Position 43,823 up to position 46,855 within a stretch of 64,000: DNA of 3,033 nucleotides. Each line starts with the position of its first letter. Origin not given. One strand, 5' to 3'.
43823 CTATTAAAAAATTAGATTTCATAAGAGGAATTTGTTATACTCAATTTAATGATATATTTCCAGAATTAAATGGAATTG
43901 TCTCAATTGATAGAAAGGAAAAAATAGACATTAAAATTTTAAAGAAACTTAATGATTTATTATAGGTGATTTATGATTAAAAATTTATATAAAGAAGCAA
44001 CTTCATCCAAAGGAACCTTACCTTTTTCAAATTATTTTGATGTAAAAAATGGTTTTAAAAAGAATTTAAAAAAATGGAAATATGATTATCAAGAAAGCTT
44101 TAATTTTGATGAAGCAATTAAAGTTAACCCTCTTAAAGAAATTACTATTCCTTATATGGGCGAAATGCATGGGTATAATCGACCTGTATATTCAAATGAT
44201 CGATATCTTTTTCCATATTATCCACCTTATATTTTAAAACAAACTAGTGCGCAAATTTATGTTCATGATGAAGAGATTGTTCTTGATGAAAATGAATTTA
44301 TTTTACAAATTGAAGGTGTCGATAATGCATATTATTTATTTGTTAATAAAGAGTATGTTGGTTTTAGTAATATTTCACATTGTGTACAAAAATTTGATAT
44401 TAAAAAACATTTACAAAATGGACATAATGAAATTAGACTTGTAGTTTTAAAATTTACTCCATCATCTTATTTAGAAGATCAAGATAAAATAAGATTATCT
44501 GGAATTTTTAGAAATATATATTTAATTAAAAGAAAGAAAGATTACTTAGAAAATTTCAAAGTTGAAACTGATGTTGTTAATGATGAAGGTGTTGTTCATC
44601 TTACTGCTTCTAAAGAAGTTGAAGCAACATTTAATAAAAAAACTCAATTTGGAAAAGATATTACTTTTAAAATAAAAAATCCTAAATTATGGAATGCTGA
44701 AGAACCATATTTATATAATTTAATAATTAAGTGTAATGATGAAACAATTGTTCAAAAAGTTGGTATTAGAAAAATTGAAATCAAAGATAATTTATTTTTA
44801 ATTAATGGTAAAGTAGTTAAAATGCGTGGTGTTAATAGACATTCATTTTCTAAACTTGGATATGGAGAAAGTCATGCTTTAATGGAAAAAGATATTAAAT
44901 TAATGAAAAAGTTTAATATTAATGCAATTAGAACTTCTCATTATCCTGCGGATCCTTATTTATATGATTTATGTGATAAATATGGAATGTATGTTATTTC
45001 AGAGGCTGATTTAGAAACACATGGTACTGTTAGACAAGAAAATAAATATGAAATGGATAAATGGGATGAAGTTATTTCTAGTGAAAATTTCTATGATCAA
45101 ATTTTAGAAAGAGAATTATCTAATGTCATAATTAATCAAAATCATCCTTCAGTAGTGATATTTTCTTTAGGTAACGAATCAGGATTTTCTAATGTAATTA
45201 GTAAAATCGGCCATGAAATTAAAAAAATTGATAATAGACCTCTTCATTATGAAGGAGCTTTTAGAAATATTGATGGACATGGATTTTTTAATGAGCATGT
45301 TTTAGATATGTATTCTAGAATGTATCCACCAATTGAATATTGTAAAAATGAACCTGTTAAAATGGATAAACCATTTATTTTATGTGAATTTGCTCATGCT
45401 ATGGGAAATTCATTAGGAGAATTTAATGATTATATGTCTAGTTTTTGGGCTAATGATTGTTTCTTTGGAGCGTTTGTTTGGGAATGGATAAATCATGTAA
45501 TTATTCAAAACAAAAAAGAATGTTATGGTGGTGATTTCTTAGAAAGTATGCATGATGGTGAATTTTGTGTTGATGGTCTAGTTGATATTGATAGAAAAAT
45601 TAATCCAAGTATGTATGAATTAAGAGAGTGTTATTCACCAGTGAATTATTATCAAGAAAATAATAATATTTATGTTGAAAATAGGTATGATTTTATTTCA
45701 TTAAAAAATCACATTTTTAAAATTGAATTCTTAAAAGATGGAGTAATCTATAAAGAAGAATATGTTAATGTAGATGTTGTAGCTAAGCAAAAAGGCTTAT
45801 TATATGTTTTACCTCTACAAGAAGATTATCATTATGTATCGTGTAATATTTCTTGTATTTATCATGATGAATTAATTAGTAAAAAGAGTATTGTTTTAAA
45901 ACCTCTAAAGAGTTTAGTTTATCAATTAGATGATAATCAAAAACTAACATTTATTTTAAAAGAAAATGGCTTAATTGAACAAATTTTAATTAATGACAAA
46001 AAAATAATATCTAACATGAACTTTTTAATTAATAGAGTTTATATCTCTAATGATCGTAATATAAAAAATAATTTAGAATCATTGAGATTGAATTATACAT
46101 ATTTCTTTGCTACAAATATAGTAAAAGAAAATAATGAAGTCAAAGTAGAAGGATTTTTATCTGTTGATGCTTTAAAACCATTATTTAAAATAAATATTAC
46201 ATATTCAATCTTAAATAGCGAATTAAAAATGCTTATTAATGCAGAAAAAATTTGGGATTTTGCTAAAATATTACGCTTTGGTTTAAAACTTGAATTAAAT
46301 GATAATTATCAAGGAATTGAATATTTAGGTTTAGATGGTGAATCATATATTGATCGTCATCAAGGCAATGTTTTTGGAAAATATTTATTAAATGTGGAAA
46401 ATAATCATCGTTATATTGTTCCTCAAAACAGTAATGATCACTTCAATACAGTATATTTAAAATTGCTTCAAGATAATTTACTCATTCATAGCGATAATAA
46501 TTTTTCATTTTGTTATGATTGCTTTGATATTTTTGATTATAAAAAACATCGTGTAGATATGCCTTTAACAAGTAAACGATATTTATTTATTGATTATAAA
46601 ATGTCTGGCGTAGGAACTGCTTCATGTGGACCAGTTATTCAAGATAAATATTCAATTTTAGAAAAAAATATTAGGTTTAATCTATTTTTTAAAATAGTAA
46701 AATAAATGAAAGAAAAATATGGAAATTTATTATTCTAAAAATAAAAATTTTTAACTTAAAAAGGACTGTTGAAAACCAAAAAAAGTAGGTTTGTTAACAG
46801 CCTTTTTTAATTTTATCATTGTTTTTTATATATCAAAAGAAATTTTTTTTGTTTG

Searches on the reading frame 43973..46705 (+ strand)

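Call 90: search_protein_families(library=pfam, proteins=[window:43973-46705:+], max_evalue=0.00001)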
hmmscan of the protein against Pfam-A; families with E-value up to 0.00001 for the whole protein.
window:43973-46705:+ (910 aa): 4 families
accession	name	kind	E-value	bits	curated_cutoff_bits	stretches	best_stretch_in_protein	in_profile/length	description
PF02836.23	Glyco_hydro_2_C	-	9e-79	265.2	21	1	268-558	1-301/302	Glycosyl hydrolases family 2, TIM barrel domain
PF02929.23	Bgal_small_N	-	5.9e-33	115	25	1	662-904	10-246/248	Beta galactosidase small chain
PF02837.24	Glyco_hydro_2_N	-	8.5e-18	65.3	28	1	54-186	31-167/169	Glycosyl hydrolases family 2, sugar binding domain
PF00703.27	Glyco_hydro_2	-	4.2e-11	44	23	1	185-266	26-109/109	Glycosyl hydrolases family 2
